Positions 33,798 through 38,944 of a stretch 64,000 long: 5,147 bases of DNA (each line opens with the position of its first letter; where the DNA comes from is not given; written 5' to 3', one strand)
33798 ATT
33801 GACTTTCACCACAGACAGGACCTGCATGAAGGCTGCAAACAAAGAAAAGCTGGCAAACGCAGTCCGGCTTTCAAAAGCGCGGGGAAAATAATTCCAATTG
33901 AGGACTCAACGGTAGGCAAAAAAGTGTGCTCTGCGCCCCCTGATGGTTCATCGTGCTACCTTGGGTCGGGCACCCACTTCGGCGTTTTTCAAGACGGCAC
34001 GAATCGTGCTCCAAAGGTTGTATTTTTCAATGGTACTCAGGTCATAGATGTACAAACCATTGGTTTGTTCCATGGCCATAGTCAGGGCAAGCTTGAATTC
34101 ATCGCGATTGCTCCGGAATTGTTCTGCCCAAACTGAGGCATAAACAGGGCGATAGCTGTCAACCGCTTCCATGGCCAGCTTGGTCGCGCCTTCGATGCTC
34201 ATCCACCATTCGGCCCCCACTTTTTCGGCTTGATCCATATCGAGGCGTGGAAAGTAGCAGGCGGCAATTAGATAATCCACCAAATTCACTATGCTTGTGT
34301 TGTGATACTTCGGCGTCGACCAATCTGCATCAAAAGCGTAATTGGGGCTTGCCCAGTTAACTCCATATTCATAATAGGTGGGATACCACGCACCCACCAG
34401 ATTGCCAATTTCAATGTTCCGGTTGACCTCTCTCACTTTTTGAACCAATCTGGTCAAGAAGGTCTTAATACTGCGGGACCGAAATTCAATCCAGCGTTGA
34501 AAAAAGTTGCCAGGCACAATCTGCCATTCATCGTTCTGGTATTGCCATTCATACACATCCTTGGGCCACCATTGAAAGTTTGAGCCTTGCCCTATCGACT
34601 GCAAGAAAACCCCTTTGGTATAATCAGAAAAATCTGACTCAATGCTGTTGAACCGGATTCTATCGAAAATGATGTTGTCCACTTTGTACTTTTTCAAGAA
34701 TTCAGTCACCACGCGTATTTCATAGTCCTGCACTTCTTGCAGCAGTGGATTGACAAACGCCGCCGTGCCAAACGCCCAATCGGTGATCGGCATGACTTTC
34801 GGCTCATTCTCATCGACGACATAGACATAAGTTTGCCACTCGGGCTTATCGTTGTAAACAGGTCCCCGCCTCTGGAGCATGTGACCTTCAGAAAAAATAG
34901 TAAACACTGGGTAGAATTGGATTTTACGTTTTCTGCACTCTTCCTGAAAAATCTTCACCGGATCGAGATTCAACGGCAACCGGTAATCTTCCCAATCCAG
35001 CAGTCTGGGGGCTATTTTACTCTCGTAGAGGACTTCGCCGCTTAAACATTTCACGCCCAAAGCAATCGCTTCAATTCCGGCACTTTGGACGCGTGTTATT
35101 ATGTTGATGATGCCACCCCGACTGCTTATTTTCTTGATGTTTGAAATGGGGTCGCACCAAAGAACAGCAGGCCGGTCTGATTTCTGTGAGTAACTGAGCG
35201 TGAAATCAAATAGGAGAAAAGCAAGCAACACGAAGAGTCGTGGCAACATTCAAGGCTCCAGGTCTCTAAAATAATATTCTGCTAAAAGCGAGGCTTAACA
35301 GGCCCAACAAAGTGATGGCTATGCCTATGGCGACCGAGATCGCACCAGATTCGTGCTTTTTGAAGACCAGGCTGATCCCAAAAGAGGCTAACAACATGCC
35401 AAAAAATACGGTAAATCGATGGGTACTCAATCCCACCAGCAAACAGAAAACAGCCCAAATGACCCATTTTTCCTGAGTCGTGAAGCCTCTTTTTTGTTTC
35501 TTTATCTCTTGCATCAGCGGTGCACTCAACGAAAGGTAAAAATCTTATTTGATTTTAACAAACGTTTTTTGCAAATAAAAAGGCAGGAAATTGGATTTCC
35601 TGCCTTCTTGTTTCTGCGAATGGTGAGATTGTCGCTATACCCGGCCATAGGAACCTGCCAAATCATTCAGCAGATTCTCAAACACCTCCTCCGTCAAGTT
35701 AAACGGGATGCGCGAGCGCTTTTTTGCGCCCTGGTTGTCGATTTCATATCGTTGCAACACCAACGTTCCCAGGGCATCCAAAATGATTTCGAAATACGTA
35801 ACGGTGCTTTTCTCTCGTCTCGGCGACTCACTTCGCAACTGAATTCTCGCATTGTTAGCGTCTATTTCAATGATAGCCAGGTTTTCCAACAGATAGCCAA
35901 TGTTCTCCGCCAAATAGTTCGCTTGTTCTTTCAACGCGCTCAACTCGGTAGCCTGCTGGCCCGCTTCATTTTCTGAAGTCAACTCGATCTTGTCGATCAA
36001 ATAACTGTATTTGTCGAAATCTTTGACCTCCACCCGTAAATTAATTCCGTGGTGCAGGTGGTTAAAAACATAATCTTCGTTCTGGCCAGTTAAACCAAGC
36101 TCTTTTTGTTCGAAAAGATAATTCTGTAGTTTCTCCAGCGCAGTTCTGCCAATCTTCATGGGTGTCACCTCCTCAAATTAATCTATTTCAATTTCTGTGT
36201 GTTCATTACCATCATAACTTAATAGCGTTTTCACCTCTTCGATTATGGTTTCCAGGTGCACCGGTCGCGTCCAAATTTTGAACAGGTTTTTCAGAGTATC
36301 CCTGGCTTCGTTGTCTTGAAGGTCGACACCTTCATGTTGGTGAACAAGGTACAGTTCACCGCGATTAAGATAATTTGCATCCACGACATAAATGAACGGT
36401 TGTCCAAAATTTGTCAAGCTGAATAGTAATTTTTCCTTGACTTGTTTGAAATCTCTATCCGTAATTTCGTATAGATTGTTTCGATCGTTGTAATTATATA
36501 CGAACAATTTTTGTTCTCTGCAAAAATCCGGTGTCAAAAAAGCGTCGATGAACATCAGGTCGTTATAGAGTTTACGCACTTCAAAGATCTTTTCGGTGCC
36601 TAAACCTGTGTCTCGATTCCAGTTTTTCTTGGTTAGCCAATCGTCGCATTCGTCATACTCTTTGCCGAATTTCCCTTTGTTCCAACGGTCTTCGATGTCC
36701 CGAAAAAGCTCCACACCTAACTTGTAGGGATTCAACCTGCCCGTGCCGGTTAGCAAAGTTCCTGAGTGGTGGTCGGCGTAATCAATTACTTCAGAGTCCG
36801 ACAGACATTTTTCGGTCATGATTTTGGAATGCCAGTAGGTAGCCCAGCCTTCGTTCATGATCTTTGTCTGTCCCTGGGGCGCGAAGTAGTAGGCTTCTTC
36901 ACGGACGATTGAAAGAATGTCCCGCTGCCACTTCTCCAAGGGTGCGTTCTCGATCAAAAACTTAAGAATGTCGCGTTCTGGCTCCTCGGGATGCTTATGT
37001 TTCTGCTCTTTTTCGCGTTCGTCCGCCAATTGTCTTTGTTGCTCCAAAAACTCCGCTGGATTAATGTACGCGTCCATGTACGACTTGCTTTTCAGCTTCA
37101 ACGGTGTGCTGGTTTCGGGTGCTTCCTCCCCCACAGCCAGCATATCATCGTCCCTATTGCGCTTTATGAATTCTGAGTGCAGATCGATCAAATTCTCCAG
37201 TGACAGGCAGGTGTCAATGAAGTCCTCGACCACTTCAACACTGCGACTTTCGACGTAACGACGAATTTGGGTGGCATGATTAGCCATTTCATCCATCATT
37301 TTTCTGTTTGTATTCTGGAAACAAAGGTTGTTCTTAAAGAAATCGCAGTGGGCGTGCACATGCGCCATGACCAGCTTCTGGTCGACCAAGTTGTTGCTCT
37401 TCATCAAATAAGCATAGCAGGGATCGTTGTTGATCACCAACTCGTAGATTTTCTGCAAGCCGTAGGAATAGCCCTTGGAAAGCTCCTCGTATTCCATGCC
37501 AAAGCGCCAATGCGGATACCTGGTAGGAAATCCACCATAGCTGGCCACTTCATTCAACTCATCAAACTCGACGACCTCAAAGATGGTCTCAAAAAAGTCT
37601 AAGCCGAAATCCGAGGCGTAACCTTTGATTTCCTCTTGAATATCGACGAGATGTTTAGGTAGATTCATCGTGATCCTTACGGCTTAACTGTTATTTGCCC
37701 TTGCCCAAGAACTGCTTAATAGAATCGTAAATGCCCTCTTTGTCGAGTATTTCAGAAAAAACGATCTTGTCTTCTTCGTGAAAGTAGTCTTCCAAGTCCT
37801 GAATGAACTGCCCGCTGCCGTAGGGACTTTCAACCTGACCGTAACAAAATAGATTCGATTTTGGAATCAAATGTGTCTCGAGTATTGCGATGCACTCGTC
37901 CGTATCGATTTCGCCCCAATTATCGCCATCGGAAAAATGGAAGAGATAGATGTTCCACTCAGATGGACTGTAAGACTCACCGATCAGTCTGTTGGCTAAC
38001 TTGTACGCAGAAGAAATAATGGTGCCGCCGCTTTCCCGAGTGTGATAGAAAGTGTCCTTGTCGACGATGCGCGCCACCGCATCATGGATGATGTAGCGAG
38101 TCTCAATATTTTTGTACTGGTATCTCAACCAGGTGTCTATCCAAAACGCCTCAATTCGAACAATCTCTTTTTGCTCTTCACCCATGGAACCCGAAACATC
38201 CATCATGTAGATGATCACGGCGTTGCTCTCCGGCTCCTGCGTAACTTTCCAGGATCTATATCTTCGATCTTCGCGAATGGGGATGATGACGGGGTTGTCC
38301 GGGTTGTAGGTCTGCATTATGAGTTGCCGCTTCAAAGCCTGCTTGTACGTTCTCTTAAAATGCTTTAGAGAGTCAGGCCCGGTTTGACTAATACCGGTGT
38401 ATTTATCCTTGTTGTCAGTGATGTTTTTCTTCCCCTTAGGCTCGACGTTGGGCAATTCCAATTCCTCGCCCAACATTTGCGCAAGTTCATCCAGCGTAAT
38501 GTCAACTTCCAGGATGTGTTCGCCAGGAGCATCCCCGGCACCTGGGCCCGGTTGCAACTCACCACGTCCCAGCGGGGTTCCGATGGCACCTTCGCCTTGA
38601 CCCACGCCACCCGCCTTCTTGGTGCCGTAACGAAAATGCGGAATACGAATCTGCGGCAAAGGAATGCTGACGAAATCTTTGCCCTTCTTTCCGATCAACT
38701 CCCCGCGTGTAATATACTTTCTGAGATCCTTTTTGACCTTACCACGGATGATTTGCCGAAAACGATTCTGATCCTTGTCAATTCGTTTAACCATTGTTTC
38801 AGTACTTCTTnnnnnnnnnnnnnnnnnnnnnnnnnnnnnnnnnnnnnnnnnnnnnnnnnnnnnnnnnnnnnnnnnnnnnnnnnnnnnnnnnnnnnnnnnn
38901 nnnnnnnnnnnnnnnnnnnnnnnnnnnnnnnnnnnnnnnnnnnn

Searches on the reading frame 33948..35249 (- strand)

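Call 37: search_protein_families(library=pfam, proteins=[window:33948-35249:-])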
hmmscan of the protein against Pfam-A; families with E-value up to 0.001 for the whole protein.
window:33948-35249:- (433 aa): 2 families
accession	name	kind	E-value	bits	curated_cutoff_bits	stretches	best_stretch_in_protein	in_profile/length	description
PF16373.10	DUF4985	-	3.2e-21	76.3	39.3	1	309-416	5-112/114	Domain of unknown function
PF02638.21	GHL10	-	1.1e-13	51.4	27.9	1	50-349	24-279/311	Glycosyl hydrolase-like 10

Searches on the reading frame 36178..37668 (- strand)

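Call 38: search_protein_families(library=pfam, proteins=[window:36178-37668:-])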
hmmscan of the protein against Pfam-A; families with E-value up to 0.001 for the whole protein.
window:36178-37668:- (496 aa): 2 families
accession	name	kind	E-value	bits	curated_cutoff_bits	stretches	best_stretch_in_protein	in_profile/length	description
PF04293.20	SpoVR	-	8.4e-140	466.5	27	1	5-422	5-406/407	SpoVR like protein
PF24755.2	SpoVR_C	-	8.3e-09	35.8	27.6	1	424-475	1-53/55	SpoVR-like C-terminal domain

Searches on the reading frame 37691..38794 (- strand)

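Call 38: search_protein_families(library=pfam, proteins=[window:37691-38794:-])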
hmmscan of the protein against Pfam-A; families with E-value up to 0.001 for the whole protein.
window:37691-38794:- (367 aa): 1 family
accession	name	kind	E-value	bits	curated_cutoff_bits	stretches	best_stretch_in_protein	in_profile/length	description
PF04285.18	DUF444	-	9.2e-86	288.9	27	2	173-365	225-417/418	Protein of unknown function (DUF444)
